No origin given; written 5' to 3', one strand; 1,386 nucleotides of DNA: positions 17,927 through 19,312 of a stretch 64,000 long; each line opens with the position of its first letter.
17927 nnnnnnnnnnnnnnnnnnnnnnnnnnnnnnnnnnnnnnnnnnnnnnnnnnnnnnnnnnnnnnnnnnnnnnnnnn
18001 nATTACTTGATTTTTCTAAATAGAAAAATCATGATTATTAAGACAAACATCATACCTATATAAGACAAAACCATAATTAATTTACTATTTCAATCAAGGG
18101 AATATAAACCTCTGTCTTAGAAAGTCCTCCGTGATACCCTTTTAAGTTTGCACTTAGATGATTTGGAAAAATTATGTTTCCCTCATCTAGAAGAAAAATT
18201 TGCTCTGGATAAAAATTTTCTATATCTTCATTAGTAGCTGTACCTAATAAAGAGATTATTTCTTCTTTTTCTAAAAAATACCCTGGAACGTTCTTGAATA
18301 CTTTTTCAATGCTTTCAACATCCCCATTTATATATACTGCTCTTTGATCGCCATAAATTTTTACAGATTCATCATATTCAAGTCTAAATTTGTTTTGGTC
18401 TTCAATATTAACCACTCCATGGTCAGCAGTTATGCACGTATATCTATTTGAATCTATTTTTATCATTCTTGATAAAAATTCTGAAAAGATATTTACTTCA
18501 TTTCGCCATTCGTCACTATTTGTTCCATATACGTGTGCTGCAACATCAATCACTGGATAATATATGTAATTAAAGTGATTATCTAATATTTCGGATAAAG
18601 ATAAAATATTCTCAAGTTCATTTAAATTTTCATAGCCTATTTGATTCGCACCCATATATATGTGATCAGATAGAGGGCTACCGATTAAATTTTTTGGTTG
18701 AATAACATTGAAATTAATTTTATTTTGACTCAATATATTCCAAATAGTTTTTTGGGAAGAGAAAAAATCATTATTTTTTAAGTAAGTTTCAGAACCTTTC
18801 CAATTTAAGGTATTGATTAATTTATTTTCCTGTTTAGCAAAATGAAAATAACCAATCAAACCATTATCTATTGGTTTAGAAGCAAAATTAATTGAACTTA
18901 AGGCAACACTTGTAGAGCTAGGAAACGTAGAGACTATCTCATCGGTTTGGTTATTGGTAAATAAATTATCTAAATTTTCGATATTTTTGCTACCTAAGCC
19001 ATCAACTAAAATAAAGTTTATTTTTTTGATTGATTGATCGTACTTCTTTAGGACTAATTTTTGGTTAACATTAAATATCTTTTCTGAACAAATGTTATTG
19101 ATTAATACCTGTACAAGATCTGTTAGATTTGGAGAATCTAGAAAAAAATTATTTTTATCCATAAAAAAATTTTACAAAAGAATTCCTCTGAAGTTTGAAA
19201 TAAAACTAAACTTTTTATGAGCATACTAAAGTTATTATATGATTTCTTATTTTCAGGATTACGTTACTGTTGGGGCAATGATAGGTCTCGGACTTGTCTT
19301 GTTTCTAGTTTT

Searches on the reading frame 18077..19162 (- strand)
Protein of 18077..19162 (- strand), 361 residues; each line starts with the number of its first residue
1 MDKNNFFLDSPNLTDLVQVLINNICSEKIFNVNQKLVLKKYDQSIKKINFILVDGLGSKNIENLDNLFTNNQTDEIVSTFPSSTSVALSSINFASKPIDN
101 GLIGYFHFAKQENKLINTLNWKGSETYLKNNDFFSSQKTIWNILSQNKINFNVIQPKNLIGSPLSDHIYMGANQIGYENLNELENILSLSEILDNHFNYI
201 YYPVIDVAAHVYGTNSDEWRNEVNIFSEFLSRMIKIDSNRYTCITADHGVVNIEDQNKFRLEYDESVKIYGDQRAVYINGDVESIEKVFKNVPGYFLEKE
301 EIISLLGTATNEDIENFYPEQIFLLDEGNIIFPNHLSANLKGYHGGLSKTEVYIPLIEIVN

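Call 3: search_protein_families(library=pfam, proteins=[window:18077-19162:-], max_evalue=0.01)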
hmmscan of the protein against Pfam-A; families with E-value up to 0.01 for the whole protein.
window:18077-19162:- (361 aa): 2 families
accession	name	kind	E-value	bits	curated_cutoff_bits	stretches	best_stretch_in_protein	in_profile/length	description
PF01663.27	Phosphodiest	-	6.4e-10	39.6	23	1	51-262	4-233/342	Type I phosphodiesterase / nucleotide pyrophosphatase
PF08665.17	PglZ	-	3.6e-06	27.5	25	1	124-254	42-176/179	PglZ domain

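Call 19: search_protein_families(library=ncbifam, proteins=[window:18077-19162:-], max_evalue=0.001)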
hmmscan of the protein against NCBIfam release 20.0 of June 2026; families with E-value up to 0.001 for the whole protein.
window:18077-19162:- (361 aa): 0 families

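Call 44: search_solved_structures(query=window:18077-19162:-, max_evalue=1)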
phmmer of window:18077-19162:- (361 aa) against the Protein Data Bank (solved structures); distinct sequences matched with E-value up to 1: 0.

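Call 47: find_homologous_proteins(query=window:18077-19162:-, max_evalue=0.00001)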
Query window:18077-19162:- (361 aa): 153 proteins with E <= 0.00001 among 2532 candidates; the best 120 are listed.
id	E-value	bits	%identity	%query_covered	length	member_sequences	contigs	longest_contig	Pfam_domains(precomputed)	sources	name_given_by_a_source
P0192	6.5e-211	718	90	100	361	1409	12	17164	PF01663.28,PF08665.18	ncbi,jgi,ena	-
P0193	9.7e-209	711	89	100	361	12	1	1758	PF01663.28,PF08665.18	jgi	-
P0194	1.4e-186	638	79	100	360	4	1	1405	PF01663.28,PF08665.18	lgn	-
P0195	2.1e-176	605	81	93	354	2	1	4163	PF01663.28,PF08665.18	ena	-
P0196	5.8e-165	567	67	100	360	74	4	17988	PF01663.28,PF08665.18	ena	-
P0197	1.2e-164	566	67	100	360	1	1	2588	PF01663.28,PF08665.18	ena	-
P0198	3.7e-164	564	67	100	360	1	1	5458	PF01663.28,PF08665.18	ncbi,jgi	-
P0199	1.3e-162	559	68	100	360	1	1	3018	PF01663.28,PF08665.18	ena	-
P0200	1.4e-162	559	68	100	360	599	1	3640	PF01663.28,PF08665.18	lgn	-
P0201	5.3e-162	557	69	100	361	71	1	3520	PF01663.28,PF08665.18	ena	-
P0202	2.0e-146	506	71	88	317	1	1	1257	PF01663.28,PF08665.18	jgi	jgi:predicted AlkP superfamily pyrophosphatase or phosphodiesterase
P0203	1.3e-131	457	95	60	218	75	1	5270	PF08665.18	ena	-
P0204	1.4e-130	454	93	60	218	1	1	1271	PF08665.18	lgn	-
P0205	3.5e-122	426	68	77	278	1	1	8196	PF01663.28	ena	-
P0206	6.9e-121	422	86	60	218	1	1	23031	PF08665.18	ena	-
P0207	3.2e-96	341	71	61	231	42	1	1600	PF01663.28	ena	-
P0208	5.9e-95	337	46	98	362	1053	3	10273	PF01663.28,PF08665.18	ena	-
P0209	6.1e-95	337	46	99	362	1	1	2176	PF01663.28,PF08665.18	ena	-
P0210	4.2e-94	334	46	99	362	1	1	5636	PF01663.28,PF08665.18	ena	-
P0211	7.9e-94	333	46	99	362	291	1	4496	PF01663.28,PF08665.18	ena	-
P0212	8.3e-94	333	46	99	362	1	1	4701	PF01663.28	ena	-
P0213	1.5e-93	332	47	99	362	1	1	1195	PF01663.28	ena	-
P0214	1.6e-93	332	46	99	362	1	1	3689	PF01663.28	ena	-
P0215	1.7e-93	332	46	99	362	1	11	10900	PF01663.28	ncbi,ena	-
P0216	1.8e-93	332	46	99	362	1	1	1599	PF01663.28,PF08665.18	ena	-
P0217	2.0e-93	332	46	99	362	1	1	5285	PF01663.28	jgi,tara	tara:strand:+ start:43 stop:1131 length:1089 start_codon:yes stop_codon:yes gene_type:complete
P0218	2.2e-93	331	46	99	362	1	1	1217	PF01663.28,PF08665.18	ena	-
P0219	3.2e-93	331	45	99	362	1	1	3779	PF01663.28,PF08665.18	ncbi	-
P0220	3.4e-93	331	46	98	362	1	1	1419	PF01663.28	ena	-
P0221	3.5e-93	331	46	99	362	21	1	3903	PF01663.28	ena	-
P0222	5.1e-93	330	46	99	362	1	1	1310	PF01663.28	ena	-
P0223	5.6e-93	330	50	87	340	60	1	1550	PF01663.28,PF08665.18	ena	-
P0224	6.2e-93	330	46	99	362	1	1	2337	PF01663.28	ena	-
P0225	6.3e-93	330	46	99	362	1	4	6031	PF01663.28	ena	-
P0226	7.8e-93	330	46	99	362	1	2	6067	PF01663.28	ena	-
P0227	1.3e-92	329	46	99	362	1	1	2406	PF01663.28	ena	-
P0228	1.4e-92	329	46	99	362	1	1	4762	PF01663.28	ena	-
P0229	1.5e-92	329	46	99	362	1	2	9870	PF01663.28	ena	-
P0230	2.3e-92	328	46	99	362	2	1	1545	PF01663.28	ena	-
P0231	3.4e-92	328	46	99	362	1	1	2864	PF01663.28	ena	-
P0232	3.6e-92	328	46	98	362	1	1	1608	PF01663.28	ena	-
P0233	4.0e-92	327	46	99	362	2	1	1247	PF01663.28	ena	-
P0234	4.1e-92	327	46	99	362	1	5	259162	PF01663.28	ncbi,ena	-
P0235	4.7e-92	327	46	99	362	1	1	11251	PF01663.28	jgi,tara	tara:strand:- start:1718 stop:2806 length:1089 start_codon:yes stop_codon:yes gene_type:complete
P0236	5.5e-92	327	46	99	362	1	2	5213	PF01663.28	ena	-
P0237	5.9e-92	327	46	99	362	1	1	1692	PF01663.28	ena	-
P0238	7.5e-92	326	46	99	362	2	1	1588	PF01663.28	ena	-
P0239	9.5e-92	326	46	98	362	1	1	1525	PF01663.28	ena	-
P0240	1.1e-91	326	46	99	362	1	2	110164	PF01663.28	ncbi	-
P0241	1.1e-91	326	46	99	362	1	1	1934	PF01663.28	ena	-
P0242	1.1e-91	326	45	99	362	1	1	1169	PF01663.28,PF08665.18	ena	-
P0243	1.1e-91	326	46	99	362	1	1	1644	PF01663.28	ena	-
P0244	1.6e-91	325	46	99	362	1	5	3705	PF01663.28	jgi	jgi:hypothetical protein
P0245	1.9e-91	325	45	98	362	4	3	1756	PF01663.28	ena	-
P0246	3.8e-91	324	44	99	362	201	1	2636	PF01663.28,PF08665.18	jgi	-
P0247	5.9e-91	324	46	98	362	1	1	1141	PF01663.28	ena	-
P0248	6.0e-91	323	45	99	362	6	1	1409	PF01663.28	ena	-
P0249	6.5e-91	323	45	98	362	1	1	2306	PF01663.28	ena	-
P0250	7.5e-91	323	45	98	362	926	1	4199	PF01663.28,PF08665.18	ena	-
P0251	9.9e-91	323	45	98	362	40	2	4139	PF01663.28,PF08665.18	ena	-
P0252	1.0e-90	323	45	99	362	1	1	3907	PF01663.28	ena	-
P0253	1.1e-90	323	45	99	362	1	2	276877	PF01663.28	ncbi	-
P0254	1.4e-90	322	45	99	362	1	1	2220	PF01663.28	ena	-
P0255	1.5e-90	322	45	98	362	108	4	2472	PF01663.28,PF08665.18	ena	-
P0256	1.6e-90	322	45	99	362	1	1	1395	PF01663.28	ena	-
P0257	1.9e-90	322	49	87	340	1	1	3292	PF01663.28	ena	-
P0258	3.5e-90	321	45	98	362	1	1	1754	PF01663.28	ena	-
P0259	5.7e-90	320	44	99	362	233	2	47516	PF01663.28,PF08665.18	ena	-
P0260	1.0e-89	319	45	98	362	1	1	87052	PF01663.28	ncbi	-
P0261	2.7e-89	318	46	96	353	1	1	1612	PF01663.28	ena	-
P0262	3.4e-88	314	43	98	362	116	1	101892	PF01663.28,PF08665.18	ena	-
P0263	6.7e-85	304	41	96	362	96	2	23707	PF01663.28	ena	-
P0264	4.3e-84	301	42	98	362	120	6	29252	PF01663.28,PF08665.18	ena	-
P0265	5.3e-84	301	44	98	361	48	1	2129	PF01663.28,PF08665.18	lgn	-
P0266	1.3e-83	299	44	94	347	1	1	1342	PF01663.28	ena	-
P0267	3.7e-83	298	43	98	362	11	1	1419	PF01663.28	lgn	-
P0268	5.8e-83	297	43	98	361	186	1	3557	PF01663.28,PF08665.18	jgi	jgi:predicted AlkP superfamily pyrophosphatase or phosphodiesterase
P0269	1.6e-82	296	41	95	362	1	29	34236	PF01663.28,PF08665.18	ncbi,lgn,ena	-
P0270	1.9e-82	296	41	95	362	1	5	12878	PF01663.28,PF08665.18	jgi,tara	tara:strand:- start:929 stop:2017 length:1089 start_codon:yes stop_codon:yes gene_type:complete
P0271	2.3e-82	295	41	95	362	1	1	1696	PF01663.28,PF08665.18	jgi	-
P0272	2.7e-82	295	41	95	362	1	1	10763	PF01663.28,PF08665.18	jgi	-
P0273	2.8e-82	295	41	95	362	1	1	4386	PF01663.28,PF08665.18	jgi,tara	tara:strand:+ start:87 stop:1175 length:1089 start_codon:yes stop_codon:yes gene_type:complete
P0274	3.4e-82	295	41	95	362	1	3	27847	PF01663.28,PF08665.18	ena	-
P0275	4.0e-82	294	41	95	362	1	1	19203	PF01663.28,PF08665.18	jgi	-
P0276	4.8e-82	294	41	95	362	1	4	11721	PF01663.28,PF08665.18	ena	-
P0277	9.8e-82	293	41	95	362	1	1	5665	PF01663.28,PF08665.18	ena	-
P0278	3.3e-81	291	40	99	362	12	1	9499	PF01663.28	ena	-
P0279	7.7e-81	290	42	98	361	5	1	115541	PF01663.28,PF08665.18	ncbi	-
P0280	1.4e-80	289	41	95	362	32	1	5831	PF01663.28,PF08665.18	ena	-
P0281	4.4e-80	288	41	98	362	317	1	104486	PF01663.28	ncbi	-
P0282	1.6e-78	283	44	91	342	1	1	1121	PF01663.28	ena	-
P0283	2.3e-77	279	48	76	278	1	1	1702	PF01663.28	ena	-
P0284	5.5e-74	268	48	73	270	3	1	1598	PF01663.28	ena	-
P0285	1.9e-73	266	48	73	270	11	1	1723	PF01663.28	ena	-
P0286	1.9e-69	253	44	82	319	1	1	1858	PF01663.28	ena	-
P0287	4.1e-69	252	44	81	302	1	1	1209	PF01663.28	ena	-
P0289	4.3e-22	97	28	85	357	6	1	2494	PF01663.28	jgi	-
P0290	1.0e-20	93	26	87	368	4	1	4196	PF01676.24,PF01663.28,PF08665.18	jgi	-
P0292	2.1e-17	82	27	90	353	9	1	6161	PF01663.28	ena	-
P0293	1.3e-16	79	28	97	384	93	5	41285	PF01663.28,PF08665.18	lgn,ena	-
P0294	1.4e-16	79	28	96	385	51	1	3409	PF01663.28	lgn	-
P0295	4.3e-16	77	28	97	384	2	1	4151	PF01663.28,PF08665.18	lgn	-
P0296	5.4e-16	77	27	95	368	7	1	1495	PF01663.28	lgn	-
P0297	6.3e-16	77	24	97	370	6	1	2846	PF01663.28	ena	-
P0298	6.8e-16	77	28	90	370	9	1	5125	PF01663.28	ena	-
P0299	9.7e-16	76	24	85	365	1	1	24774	PF01663.28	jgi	-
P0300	1.5e-15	76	27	90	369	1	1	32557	PF01663.28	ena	-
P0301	1.6e-15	75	26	87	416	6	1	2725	PF01676.24,PF01663.28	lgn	-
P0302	2.5e-15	75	28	97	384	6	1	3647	PF01663.28,PF08665.18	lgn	-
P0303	4.7e-15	74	25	87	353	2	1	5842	PF01663.28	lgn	-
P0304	4.7e-15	74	28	97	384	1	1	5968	PF01663.28,PF08665.18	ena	-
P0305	6.5e-15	73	27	90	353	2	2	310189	PF01663.28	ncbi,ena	-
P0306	1.2e-14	73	25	90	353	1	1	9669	PF01663.28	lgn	-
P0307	1.6e-14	72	28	90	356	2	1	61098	PF01676.24,PF01663.28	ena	-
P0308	1.8e-14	72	28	89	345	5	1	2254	PF01663.28,PF08665.18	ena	-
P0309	2.8e-14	71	26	85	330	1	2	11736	PF01676.24,PF01663.28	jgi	jgi:predicted AlkP superfamily pyrophosphatase or phosphodiesterase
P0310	2.9e-14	71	26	90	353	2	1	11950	PF01663.28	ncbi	ncbi:MAG: hypothetical protein RL166_378 [Actinomycetota bacterium]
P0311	3.7e-14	71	25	90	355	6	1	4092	PF01676.24,PF01663.28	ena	-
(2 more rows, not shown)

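Call 49: find_encoding_contigs(protein=P0305, flank=6000, max_places=2)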
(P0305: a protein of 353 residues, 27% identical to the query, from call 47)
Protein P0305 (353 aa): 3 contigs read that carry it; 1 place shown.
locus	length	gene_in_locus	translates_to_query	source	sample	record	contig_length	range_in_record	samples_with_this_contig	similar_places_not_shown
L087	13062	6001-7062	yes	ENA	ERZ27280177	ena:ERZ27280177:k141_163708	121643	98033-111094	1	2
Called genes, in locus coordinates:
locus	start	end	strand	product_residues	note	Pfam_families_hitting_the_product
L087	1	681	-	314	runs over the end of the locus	PF01168:Ala_racemase_N, PF00842:Ala_racemase_C (weak)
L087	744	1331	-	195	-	PF00842:Ala_racemase_C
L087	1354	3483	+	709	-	PF02518:HATPase_c, PF00204:DNA_gyraseB, PF01751:Toprim, PF00986:DNA_gyraseB_C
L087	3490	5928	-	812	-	PF00521:DNA_topoisoIV, PF03989:DNA_gyraseA_C (weak)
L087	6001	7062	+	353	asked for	PF01663:Phosphodiest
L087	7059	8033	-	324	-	PF11268:DUF3071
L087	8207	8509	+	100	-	PF13834:DUF4193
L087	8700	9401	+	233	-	PF00692:dUTPase, PF22769:DCD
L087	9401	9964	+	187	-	PF12502:DUF3710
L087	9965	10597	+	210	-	PF11361:DUF3159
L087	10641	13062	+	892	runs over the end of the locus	PF00330:Aconitase, PF00694:Aconitase_C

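Call 50: find_encoding_contigs(protein=P0293, flank=6000, max_places=2)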
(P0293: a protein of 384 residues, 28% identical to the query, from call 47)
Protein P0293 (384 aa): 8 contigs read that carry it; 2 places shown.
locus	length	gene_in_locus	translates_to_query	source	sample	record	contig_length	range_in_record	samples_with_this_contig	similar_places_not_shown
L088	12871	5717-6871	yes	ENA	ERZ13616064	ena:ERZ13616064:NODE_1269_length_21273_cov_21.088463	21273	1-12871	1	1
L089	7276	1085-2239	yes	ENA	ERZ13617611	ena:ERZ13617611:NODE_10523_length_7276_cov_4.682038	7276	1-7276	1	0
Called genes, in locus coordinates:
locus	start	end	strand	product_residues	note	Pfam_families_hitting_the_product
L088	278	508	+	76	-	-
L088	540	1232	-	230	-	-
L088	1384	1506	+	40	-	-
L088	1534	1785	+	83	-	-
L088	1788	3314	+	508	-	PF04055:Radical_SAM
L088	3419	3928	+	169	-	PF00583:Acetyltransf_1, PF13302:Acetyltransf_3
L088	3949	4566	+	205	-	PF03575:Peptidase_S51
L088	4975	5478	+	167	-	PF00583:Acetyltransf_1, PF08445:FR47 (weak)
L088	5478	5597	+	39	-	-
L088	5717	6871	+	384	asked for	PF08665:PglZ (faint), PF01663:Phosphodiest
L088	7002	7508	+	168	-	PF13302:Acetyltransf_3, PF00583:Acetyltransf_1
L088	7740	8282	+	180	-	PF13302:Acetyltransf_3, PF00583:Acetyltransf_1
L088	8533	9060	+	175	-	PF13302:Acetyltransf_3, PF13420:Acetyltransf_4 (faint), PF00583:Acetyltransf_1 (weak)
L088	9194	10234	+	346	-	PF02016:Peptidase_S66, PF17676:Peptidase_S66C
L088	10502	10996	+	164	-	PF13302:Acetyltransf_3, PF13420:Acetyltransf_4, PF00583:Acetyltransf_1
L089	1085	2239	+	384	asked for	PF08665:PglZ (faint), PF01663:Phosphodiest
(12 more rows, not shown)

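Call 70: predict_structure(alignment_id=A2)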
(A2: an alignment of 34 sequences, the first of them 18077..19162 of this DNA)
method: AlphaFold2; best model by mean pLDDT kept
length: 361 residues; sequences in the alignment: 34
mean_pLDDT: 93.3   pTM: 0.92
mean pLDDT of the five models: 93.3, 92.5, 92.3, 91.3, 90.4
residues with pLDDT >= 90: 310; 70-90: 44; 50-70: 6; < 50: 1
segments of 3 or more residues with pLDDT < 50: none
pLDDT, mean of each block of 10 residues (from residue 1): 63 96 95 91 93 98 95 95 94 95 93 91 88 94 97 97 94 96 96 96 98 97 98 88 98 95 91 94 94 94 91 94 95 85 94 96 83
secondary structure, 60 per line:
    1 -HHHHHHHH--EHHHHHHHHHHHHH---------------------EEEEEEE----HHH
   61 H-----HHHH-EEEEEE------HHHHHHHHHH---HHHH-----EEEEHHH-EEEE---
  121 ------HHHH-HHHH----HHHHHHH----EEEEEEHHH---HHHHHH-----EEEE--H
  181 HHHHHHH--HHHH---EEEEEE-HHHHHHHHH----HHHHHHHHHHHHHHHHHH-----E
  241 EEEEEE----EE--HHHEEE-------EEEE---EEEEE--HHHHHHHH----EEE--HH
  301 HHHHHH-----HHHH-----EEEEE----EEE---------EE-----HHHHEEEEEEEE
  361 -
elements in order: H2-9 H13-25 E47-53 H58-61 H67-70 E72-77 H84-93 H97-100 E106-109 E114-117 H127-130 H132-135 H140-146 E151-156 H163-168 E174-177 H180-187 H190-193 E197-202 H204-212 H217-234 E240-246 E258-260 E268-271 E275-279 H282-289 E294-296 H299-306 H312-315 E321-325 E330-332 H349-352 E353-360

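Call 72: fold_search(model_id=the predicted structure, library=pdb)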
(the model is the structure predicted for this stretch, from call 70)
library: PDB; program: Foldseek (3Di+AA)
matches with E <= 10: 963; with E <= 0.001: 247
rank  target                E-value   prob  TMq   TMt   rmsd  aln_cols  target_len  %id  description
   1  5ege_A                3.7e-17  1.00  0.65  0.61   5.0       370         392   15  Structure of ENPP6, a choline-specific glycerophosphodiester-phosphodiesterase (released 2016-03-09)
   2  5egh_B                5.3e-17  1.00  0.67  0.62   5.3       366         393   15  Structure of ENPP6, a choline-specific glycerophosphodiester-phosphodiesterase in complex with phosphocholine (released 2016-03-09)
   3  5ven_B                2.1e-16  1.00  0.68  0.66   4.0       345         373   14  Murine ectonucleotide pyrophosphatase / phosphodiesterase 5 (ENPP5, NPP5) (released 2017-09-20)
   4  5veo_A                4.9e-16  1.00  0.67  0.65   4.1       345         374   14  Murine ectonucleotide pyrophosphatase / phosphodiesterase 5 (ENPP5, NPP5), inactive (T72A), in complex with AMP (released 2017-09-20)
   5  5ven_A                6.6e-16  1.00  0.67  0.64   6.9       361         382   14  Murine ectonucleotide pyrophosphatase / phosphodiesterase 5 (ENPP5, NPP5) (released 2017-09-20)
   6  5tcd_A                9.5e-16  1.00  0.62  0.59   5.4       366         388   14  Human alkaline sphingomyelinase (ENPP7) in complex with phosphocholine (released 2017-03-22)
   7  5vem_C                1.6e-15  1.00  0.63  0.61   5.3       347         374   14  Human ectonucleotide pyrophosphatase / phosphodiesterase 5 (ENPP5, NPP5) (released 2017-09-20)
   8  5vem_A                1.6e-15  1.00  0.63  0.60   6.4       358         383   14  Human ectonucleotide pyrophosphatase / phosphodiesterase 5 (ENPP5, NPP5) (released 2017-09-20)
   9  7mw8_B                4.0e-15  1.00  0.66  0.63   4.7       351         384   12  Crystal Structure Analysis of Xac Nucleotide Pyrophosphatase/Phosphodiesterase (released 2022-05-18)
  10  4gtw_A                5.4e-15  1.00  0.67  0.36   4.9       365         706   14  Crystal structure of mouse Enpp1 in complex with AMP (released 2012-11-07)
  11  8ghr_A                7.3e-15  1.00  0.67  0.35   7.7       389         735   13  Structure of human ENPP1 in complex with variable heavy domain VH27.2 (released 2023-08-02)
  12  4gtw_B                8.7e-15  1.00  0.68  0.37   5.1       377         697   14  Crystal structure of mouse Enpp1 in complex with AMP (released 2012-11-07)
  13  6aek_A                9.8e-15  1.00  0.69  0.36   4.1       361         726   15  Crystal structure of ENPP1 in complex with pApG (released 2019-03-06)
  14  6ael_A                1.0e-14  1.00  0.68  0.36   4.0       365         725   15  Crystal structure of ENPP1 in complex with 3'3'-cGAMP (released 2019-03-06)
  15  6c02_A                1.2e-14  1.00  0.61  0.29   9.8       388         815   12  Human ectonucleotide pyrophosphatase / phosphodiesterase 3 (ENPP3, NPP3, CD203c), inactive (T205A), N594S, with alpha, (released 2018-05-02)
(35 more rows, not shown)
